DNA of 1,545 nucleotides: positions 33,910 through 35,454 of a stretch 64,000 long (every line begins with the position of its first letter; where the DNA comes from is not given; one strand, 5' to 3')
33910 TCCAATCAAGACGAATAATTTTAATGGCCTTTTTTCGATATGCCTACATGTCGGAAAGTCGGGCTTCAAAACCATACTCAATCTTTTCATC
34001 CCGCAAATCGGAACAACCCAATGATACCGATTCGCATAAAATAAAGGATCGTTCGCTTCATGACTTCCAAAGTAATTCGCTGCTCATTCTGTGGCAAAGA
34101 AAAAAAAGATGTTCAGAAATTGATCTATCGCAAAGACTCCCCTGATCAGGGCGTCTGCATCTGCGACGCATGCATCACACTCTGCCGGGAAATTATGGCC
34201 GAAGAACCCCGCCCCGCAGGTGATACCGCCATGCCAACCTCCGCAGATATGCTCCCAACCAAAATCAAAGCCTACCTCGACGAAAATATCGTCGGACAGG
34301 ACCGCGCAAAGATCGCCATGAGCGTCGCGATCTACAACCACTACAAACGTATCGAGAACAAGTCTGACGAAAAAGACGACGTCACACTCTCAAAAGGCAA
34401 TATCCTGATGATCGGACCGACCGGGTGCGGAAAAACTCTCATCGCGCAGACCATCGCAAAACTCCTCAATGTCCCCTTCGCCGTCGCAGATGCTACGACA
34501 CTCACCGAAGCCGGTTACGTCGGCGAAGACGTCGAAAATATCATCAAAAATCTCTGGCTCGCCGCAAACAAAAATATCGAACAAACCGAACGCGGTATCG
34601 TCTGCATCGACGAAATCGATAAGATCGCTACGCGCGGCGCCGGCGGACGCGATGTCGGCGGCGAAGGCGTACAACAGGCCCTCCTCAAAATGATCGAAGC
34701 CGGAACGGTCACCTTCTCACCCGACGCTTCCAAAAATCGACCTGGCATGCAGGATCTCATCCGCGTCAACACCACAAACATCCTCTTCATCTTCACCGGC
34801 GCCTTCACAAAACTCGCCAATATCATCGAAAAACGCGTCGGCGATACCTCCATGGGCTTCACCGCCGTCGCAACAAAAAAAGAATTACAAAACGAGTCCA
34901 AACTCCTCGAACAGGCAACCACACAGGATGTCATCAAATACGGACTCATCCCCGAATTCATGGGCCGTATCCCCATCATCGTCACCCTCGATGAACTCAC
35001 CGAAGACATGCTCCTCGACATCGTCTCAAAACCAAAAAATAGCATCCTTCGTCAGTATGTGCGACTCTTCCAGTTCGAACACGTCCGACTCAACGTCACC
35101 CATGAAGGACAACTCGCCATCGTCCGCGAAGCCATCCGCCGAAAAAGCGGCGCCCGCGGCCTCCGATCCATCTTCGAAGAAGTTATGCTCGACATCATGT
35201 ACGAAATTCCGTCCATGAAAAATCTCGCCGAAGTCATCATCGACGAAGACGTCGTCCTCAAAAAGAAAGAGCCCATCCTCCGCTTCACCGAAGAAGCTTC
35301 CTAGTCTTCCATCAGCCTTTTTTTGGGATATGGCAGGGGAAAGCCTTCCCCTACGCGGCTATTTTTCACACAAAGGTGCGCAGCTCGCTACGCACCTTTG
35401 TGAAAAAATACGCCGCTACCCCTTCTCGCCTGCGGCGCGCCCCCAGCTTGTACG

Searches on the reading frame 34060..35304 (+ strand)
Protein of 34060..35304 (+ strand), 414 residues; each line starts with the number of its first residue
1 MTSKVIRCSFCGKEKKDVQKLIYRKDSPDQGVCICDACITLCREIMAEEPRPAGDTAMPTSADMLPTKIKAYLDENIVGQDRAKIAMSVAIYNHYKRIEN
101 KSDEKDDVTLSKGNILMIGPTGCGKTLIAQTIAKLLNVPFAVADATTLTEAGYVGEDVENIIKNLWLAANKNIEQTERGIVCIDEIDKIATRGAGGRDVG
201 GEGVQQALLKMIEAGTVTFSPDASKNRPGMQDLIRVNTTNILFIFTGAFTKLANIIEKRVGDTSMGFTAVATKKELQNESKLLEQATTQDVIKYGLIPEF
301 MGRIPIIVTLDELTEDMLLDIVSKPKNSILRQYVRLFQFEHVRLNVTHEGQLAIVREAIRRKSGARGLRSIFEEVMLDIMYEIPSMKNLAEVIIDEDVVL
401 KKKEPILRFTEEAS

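Call 52: search_protein_families(library=pfam, proteins=[window:34060-35304:+], max_evalue=0.001)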
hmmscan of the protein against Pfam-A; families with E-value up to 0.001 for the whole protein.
window:34060-35304:+ (414 aa): 10 families
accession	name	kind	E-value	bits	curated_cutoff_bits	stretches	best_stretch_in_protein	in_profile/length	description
PF07724.20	AAA_2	-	4.1e-33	115.2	27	1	112-307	3-166/166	AAA domain (Cdc48 subfamily)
PF00004.35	AAA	-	4.5e-17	63.2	21.2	1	115-243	1-112/131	ATPase family associated with various cellular activities (AAA)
PF06689.19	zf-C4_ClpX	-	8.4e-12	45.2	27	1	7-48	2-39/39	ClpX C4-type zinc finger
PF00493.29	MCM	-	3.9e-08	33.1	23.3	1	67-191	16-135/224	MCM P-loop domain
PF10431.15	ClpB_D2-small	-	7.2e-08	32.8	21.9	1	313-390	1-74/81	C-terminal, D2-small domain, of ClpB protein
PF07728.20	AAA_5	-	2.7e-06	27.9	22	1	114-190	1-79/139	AAA domain (dynein-related subfamily)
PF01078.27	Mg_chelatase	-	5.8e-05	23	20.3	1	113-137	23-47/207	Magnesium chelatase, subunit ChlI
PF13401.12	AAA_22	-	0.00011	23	27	0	111-188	4-95/130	AAA domain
PF05496.18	RuvB_N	-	0.00018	21.7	27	1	76-164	8-81/159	Holliday junction DNA helicase RuvB P-loop domain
PF00158.32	Sigma54_activat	-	0.0007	19.8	20.2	0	96-189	6-105/168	Sigma-54 interaction domain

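Call 53: find_homologous_proteins(query=window:34060-35304:+, max_evalue=1e-50)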
Query window:34060-35304:+ (414 aa): 8000 proteins with E <= 1e-50 among 8000 candidates; the best 120 are listed.
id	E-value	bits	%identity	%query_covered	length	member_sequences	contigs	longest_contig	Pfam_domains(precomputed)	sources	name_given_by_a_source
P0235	6.6e-269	909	100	100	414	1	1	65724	PF07724.21,PF06689.20,PF00493.30,PF00004.36,PF07728.21,PF10431.16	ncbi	-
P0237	8.3e-228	774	84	100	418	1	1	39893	PF07724.21,PF06689.20,PF00493.30,PF00004.36,PF07728.21,PF10431.16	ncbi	-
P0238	3.2e-223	759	83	100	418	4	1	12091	PF07724.21,PF06689.20,PF00493.30,PF00004.36,PF07728.21,PF10431.16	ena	-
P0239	6.0e-218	741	82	100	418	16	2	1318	PF07724.21,PF06689.20,PF00493.30,PF00004.36,PF07728.21,PF10431.16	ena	-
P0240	3.9e-192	656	73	100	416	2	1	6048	PF07724.21,PF06689.20,PF00493.30,PF00004.36,PF07728.21,PF10431.16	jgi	-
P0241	2.9e-183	627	69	100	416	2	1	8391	PF07724.21,PF06689.20,PF00493.30,PF00004.36,PF07728.21,PF10431.16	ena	-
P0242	3.2e-183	627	69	100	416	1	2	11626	PF07724.21,PF06689.20,PF00493.30,PF00004.36,PF07728.21,PF10431.16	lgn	-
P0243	5.9e-183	626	70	100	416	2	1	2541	PF07724.21,PF06689.20,PF00493.30,PF00004.36,PF07728.21,PF10431.16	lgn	-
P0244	3.2e-182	624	69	100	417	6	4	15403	PF07724.21,PF06689.20,PF00493.30,PF00004.36,PF07728.21,PF10431.16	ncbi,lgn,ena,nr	ncbi:MAG: ATP-dependent Clp protease ATP-binding subunit ClpX [Proteobacteria bacterium]|nr:ATP-depe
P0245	7.5e-182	623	69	100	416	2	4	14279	PF07724.21,PF06689.20,PF00493.30,PF00004.36,PF07728.21,PF10431.16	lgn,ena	-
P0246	9.7e-182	622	68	100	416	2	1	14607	PF07724.21,PF06689.20,PF00493.30,PF00004.36,PF07728.21,PF10431.16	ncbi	-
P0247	8.0e-181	619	70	100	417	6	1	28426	PF07724.21,PF06689.20,PF00493.30,PF00004.36,PF07728.21,PF10431.16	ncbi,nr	ncbi:MAG: ATP-dependent Clp protease ATP-binding subunit ClpX [Proteobacteria bacterium]|nr:ATP-depe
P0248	5.7e-180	616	67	100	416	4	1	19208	PF07724.21,PF06689.20,PF00493.30,PF00004.36,PF07728.21,PF10431.16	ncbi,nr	ncbi:MAG: ATP-dependent Clp protease ATP-binding subunit ClpX [Proteobacteria bacterium]|nr:ATP-depe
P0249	6.1e-180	616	68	100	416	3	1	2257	PF07724.21,PF06689.20,PF00493.30,PF00004.36,PF07728.21,PF10431.16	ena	-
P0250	1.4e-178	612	67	100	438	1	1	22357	PF07724.21,PF06689.20,PF00493.30,PF00004.36,PF07728.21,PF10431.16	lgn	-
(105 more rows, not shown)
